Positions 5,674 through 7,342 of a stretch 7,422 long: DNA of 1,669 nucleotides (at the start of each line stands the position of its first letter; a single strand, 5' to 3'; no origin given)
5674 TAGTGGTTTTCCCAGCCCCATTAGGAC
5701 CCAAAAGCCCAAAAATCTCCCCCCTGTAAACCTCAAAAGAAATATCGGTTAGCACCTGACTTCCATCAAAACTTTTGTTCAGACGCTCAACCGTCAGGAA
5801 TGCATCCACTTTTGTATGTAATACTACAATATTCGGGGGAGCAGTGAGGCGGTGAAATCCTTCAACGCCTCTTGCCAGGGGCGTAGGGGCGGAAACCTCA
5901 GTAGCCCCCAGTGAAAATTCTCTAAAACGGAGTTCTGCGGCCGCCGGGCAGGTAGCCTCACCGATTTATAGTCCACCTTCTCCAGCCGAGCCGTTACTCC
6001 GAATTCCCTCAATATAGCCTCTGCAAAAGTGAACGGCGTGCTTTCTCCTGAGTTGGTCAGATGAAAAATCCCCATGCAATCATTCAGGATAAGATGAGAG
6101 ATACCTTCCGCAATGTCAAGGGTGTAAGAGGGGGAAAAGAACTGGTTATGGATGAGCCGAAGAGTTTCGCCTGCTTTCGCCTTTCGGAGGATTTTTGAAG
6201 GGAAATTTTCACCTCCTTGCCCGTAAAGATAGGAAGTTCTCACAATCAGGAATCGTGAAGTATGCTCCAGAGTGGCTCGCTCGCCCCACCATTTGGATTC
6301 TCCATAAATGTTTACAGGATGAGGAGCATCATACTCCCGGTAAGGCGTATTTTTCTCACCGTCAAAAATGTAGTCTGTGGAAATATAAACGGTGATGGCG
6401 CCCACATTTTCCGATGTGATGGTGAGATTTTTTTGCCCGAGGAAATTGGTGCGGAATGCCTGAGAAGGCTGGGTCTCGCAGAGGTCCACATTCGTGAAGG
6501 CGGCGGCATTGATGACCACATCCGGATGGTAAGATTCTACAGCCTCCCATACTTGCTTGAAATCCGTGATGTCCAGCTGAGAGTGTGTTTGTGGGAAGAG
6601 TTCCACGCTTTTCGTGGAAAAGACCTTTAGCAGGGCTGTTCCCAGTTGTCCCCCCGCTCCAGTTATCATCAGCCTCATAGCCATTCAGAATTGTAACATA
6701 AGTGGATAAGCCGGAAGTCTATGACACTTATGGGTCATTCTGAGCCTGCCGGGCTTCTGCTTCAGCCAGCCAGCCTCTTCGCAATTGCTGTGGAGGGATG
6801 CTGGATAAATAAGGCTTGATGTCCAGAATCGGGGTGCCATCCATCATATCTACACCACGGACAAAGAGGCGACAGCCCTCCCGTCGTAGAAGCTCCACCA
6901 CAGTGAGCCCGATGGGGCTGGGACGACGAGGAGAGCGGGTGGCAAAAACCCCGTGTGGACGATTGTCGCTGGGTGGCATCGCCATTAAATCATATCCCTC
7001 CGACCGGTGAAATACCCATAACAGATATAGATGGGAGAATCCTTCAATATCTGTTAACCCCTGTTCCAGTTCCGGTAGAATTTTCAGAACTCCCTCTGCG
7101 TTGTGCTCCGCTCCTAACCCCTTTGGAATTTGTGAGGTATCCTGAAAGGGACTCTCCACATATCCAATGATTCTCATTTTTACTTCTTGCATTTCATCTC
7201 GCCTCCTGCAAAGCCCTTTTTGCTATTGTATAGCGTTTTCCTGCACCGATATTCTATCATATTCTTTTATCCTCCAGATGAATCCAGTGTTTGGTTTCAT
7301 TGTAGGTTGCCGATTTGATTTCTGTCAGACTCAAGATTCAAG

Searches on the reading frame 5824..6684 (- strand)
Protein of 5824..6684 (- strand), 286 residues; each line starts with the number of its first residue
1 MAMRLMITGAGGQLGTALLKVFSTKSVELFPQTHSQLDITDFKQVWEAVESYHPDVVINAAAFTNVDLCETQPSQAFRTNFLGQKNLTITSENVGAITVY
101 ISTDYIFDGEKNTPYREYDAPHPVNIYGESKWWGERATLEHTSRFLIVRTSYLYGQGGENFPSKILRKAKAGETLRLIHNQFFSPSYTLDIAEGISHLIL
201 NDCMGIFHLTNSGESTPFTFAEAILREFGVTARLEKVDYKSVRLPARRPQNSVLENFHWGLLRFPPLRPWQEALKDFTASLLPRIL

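Call 4: search_protein_families(library=pfam, proteins=[window:5824-6684:-], max_evalue=0.1)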
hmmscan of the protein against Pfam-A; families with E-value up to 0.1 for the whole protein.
window:5824-6684:- (286 aa): 6 families
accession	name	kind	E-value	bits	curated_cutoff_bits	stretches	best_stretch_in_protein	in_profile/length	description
PF04321.23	RmlD_sub_bind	-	1.9e-83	280.3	27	1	3-280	1-284/287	RmlD substrate binding domain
PF01370.27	Epimerase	-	1.9e-22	80.3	20.9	1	6-194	2-220/240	NAD dependent epimerase/dehydratase family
PF02719.21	Polysacc_synt_2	-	8.1e-14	51.9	20.2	1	38-142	62-153/293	Polysaccharide biosynthesis protein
PF16363.11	GDP_Man_Dehyd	-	5.7e-12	46.2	27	1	36-142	58-168/332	GDP-mannose 4,6 dehydratase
PF07993.18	NAD_binding_4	-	7.7e-05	22.4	20.1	1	55-155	90-209/258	Male sterility protein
PF01073.25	3Beta_HSD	-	0.0013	18.3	22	1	34-181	49-210/280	3-beta hydroxysteroid dehydrogenase/isomerase family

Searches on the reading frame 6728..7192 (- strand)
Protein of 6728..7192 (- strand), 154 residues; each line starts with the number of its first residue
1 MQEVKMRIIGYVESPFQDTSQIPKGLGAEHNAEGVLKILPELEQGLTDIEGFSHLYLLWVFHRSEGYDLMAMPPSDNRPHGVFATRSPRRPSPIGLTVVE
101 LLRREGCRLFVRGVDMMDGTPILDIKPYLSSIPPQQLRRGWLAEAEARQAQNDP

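Call 4: search_protein_families(library=pfam, proteins=[window:6728-7192:-], max_evalue=0.1)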
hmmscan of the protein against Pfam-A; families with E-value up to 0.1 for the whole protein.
window:6728-7192:- (154 aa): 1 family
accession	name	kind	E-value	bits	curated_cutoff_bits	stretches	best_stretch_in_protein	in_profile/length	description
PF01980.22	TrmO_N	-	7e-36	123.4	26.8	1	22-131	2-114/116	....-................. O N-terminal domain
